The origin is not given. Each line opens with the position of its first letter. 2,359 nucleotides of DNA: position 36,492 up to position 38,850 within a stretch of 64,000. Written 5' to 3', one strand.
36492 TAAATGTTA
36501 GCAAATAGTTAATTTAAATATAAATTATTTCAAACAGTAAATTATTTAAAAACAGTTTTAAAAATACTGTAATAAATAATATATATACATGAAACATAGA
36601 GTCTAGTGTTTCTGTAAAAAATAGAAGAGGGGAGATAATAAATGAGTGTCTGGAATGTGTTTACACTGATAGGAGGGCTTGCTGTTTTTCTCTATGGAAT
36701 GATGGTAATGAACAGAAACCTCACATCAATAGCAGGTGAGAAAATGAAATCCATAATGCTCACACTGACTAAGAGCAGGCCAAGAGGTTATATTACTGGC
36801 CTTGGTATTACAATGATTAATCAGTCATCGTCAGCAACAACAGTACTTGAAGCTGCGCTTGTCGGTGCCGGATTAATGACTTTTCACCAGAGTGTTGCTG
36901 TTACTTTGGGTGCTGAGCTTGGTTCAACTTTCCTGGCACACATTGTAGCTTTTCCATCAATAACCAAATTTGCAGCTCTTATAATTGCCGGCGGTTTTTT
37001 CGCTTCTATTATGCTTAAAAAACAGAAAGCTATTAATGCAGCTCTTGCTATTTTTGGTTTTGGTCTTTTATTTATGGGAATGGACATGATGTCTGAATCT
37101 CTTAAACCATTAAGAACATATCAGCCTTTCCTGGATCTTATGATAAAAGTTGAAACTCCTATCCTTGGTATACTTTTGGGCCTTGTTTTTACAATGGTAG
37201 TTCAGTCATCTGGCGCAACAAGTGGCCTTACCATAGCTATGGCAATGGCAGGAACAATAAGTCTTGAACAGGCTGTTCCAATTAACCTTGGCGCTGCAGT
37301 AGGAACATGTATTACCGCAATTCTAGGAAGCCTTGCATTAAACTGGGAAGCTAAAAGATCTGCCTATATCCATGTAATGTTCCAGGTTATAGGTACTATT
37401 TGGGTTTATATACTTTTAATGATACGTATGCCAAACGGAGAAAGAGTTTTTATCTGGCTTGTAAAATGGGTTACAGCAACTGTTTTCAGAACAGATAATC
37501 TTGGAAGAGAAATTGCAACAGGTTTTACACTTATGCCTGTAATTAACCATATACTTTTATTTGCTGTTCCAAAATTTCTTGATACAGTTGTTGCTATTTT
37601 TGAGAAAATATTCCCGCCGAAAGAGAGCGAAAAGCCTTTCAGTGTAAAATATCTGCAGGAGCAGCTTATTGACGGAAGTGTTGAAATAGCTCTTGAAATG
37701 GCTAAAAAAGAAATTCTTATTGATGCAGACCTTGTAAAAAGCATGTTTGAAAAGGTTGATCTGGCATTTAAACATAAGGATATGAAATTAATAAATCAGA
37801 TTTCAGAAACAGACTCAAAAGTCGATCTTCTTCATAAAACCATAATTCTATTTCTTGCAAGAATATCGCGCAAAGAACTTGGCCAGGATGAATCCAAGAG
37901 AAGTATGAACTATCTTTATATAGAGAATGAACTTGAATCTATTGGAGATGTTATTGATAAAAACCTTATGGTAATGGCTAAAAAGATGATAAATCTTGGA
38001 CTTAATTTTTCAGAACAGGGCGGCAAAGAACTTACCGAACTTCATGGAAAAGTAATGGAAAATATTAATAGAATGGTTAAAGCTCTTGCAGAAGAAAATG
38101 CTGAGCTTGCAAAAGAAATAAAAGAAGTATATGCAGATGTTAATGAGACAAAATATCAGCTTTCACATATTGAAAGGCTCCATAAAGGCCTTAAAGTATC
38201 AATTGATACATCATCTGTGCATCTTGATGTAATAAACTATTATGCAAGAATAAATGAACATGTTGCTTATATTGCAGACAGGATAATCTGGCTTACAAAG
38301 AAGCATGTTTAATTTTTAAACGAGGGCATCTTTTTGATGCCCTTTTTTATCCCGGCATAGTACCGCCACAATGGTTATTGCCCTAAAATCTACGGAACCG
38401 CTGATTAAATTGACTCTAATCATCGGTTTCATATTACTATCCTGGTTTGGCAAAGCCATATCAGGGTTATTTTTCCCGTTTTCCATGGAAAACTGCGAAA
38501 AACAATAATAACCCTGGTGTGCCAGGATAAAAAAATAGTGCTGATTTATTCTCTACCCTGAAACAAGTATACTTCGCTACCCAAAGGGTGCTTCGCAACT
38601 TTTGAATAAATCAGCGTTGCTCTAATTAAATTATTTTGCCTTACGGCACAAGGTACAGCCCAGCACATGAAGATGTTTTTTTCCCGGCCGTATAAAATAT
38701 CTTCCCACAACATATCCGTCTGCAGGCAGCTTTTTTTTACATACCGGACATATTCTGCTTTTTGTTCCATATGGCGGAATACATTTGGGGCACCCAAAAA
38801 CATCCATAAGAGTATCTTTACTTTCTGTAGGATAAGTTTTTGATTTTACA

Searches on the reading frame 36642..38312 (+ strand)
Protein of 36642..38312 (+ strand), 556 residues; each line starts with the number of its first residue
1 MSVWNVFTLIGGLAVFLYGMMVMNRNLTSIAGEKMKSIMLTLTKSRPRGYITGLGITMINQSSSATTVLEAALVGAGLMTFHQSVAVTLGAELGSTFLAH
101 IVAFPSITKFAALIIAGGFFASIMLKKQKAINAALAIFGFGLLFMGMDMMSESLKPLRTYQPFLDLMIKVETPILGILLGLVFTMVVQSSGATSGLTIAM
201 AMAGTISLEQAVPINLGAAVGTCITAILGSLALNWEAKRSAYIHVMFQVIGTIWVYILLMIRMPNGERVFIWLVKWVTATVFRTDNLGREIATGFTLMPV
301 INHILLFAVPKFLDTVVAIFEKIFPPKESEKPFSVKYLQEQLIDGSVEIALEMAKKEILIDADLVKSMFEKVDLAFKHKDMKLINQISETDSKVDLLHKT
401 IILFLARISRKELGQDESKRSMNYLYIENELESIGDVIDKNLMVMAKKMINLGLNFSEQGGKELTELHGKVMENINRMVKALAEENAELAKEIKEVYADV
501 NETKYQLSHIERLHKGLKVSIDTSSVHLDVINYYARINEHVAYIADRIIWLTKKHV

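Call 17: find_encoding_contigs(protein=window:36642-38312:+, flank=10000, max_places=10)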
Protein window:36642-38312:+ (556 aa): 2 contigs read that carry it; 2 places shown.
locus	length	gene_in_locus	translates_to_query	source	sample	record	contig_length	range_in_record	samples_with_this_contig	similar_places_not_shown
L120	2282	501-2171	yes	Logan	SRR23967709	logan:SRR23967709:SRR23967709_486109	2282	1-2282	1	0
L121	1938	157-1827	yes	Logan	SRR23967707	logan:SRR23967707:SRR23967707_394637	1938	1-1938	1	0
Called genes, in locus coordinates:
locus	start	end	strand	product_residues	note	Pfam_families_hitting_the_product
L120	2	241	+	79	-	?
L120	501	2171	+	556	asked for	PF02690:Na_Pi_cotrans, PF01895:PhoU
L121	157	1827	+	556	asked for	PF02690:Na_Pi_cotrans, PF01895:PhoU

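Call 48: find_homologous_proteins(query=window:36642-38309:+, max_evalue=1e-100)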
Query window:36642-38309:+ (556 aa): 243 proteins with E <= 1e-100 among 8000 candidates; the best 120 are listed.
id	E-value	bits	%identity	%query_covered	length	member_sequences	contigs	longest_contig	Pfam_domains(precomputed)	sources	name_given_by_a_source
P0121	0.0e+0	1196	100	100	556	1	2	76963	PF01895.25,PF02690.21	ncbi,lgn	-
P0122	0.0e+0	1016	84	100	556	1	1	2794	PF01895.25,PF02690.21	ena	-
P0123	6.6e-298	1007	84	100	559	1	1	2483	PF01895.25,PF02690.21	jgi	-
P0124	2.3e-292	988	81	100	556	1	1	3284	PF01895.25,PF02690.21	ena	-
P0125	4.5e-292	987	79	100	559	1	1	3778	PF01895.25,PF02690.21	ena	-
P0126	7.5e-280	947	78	99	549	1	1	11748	PF01895.25,PF02690.21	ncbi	-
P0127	4.9e-278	941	78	99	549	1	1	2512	PF01895.25,PF02690.21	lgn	-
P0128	2.3e-276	936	75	100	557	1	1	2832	PF01895.25,PF02690.21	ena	-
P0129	2.6e-273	926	78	99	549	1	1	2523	PF01895.25,PF02690.21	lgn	-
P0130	7.4e-271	917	76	99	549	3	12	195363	PF01895.25,PF02690.21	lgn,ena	-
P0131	7.1e-268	908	75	99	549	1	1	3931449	PF01895.25,PF02690.21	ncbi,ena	-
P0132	9.5e-268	907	75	99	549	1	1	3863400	PF01895.25,PF02690.21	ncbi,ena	-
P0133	7.1e-267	904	73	100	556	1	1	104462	PF01895.25,PF02690.21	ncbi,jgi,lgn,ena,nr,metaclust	ncbi:MAG: Na/Pi cotransporter family protein [Spirochaetes bacterium]|nr:Na/Pi cotransporter family 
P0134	2.0e-266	903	75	99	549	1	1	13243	PF01895.25,PF02690.21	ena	-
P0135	8.6e-263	891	71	100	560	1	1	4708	PF01895.25,PF02690.21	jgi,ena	-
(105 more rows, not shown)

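Call 49: find_encoding_contigs(protein=P0122, flank=10000, max_places=3)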
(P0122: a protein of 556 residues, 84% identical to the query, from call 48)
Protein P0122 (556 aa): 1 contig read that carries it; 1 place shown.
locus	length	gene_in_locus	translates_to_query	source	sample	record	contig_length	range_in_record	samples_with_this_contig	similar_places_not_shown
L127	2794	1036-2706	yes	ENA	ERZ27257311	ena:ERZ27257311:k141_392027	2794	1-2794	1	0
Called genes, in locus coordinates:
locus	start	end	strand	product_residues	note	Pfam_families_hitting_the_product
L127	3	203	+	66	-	?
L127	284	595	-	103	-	PF00293:NUDIX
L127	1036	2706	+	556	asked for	PF02690:Na_Pi_cotrans, PF01895:PhoU (weak)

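Call 50: find_encoding_contigs(protein=P0124, flank=10000, max_places=3)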
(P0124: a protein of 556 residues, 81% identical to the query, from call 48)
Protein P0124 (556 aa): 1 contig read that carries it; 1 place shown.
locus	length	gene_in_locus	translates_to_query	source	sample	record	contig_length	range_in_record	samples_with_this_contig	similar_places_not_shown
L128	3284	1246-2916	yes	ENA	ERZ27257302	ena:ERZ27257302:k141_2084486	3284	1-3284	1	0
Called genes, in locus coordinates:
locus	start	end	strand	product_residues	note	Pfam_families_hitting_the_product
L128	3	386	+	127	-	?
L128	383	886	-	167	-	PF00293:NUDIX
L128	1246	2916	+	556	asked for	PF02690:Na_Pi_cotrans, PF01895:PhoU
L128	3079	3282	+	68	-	?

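Call 51: find_encoding_contigs(protein=P0125, flank=10000, max_places=3)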
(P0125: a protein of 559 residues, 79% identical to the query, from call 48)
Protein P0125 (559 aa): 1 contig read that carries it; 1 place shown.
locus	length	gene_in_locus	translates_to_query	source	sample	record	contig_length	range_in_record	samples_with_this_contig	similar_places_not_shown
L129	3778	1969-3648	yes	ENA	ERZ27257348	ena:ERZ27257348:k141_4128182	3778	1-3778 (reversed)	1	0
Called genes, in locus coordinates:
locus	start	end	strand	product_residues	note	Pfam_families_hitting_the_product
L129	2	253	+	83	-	?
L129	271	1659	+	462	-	PF00072:Response_reg, PF00158:Sigma54_activat, PF14532:Sigma54_activ_2, PF25601:AAA_lid_14, PF02954:HTH_8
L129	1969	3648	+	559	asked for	PF02690:Na_Pi_cotrans, PF01895:PhoU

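Call 60: find_encoding_contigs(protein=P0131, flank=10000, max_places=2)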
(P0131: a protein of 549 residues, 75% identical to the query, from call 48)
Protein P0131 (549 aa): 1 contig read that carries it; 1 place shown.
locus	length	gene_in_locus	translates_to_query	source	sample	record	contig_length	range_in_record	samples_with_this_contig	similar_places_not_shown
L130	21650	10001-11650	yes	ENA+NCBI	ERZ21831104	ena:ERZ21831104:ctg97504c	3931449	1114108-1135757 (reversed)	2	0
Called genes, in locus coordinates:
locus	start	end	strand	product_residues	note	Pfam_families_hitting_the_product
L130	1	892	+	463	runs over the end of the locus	PF00171:Aldedh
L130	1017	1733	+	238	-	PF00702:Hydrolase, PF13419:HAD_2, PF13242:Hydrolase_like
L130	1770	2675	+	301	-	PF00126:HTH_1, PF03466:LysR_substrate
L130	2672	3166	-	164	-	PF00293:NUDIX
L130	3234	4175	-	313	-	PF01384:PHO4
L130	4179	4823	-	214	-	PF01865:PhoU_div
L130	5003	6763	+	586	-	PF14827:dCache_3, PF00512:HisKA, PF02518:HATPase_c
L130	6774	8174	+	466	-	PF00072:Response_reg, PF00158:Sigma54_activat, PF14532:Sigma54_activ_2, PF00004:AAA (weak), PF07728:AAA_5 (weak), PF25601:AAA_lid_14, PF02954:HTH_8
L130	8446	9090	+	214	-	-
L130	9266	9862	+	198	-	-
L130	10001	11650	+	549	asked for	PF02690:Na_Pi_cotrans, PF01895:PhoU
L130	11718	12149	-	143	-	-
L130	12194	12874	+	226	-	PF00590:TP_methylase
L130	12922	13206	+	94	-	PF04316:FlgM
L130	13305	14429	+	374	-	PF00465:Fe-ADH, PF13685:Fe-ADH_2 (weak)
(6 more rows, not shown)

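Call 76: search_protein_families(library=pfam, proteins=[L128:3079-3282:+, L127:3-203:+], max_evalue=0.001)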
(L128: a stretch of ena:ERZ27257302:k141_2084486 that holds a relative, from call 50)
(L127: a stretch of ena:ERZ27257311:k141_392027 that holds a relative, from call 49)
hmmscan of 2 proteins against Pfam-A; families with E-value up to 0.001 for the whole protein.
L128:3079-3282:+ (68 aa): 0 families

L127:3-203:+ (66 aa): 1 family
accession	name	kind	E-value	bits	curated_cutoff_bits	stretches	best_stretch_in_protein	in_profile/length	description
PF03466.25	LysR_substrate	-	3.4e-09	36.8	28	1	1-55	151-205/209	LysR substrate binding domain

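Call 79: find_encoding_contigs(protein=P0123, flank=10000, max_places=3)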
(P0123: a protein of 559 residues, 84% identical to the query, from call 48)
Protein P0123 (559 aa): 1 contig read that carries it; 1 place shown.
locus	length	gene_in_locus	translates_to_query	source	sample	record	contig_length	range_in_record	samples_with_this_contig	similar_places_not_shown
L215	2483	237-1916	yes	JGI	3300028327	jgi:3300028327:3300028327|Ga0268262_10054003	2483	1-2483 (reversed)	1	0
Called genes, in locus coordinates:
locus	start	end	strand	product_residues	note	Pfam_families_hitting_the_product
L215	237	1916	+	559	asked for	PF02690:Na_Pi_cotrans, PF01895:PhoU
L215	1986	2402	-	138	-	-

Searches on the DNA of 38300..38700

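Call 33: search_rna_families(source=window, start=38300, end=38700, threshold=evalue, max_evalue=10)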
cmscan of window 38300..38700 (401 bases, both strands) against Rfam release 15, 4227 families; matches with E-value up to 10: 6.
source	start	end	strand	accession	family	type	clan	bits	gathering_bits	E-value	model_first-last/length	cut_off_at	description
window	38458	38520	+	RF03760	mir-2041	Gene; miRNA;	-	25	70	0.014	1-68/68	no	mir-2041 microRNA precursor family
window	38427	38537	+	RF04079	MIR161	Gene; miRNA;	-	20.8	90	0.056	1-136/136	no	MIR161 microRNA precursor family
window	38458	38520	-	RF03760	mir-2041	Gene; miRNA;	-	20.6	70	0.19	1-68/68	no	mir-2041 microRNA precursor family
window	38314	38379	-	RF02551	DapZ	Cis-reg;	-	15.3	56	4.5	1-78/78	no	ABC transporter regulator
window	38308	38349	+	RF00057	RyhB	Gene; sRNA;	-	14.1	55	6.5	1-67/67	no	RyhB RNA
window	38398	38427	-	RF01307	sR55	Gene; snRNA; snoRNA; CD-box;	-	13.2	35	1.8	1-65/65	no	Small nucleolar RNA sR55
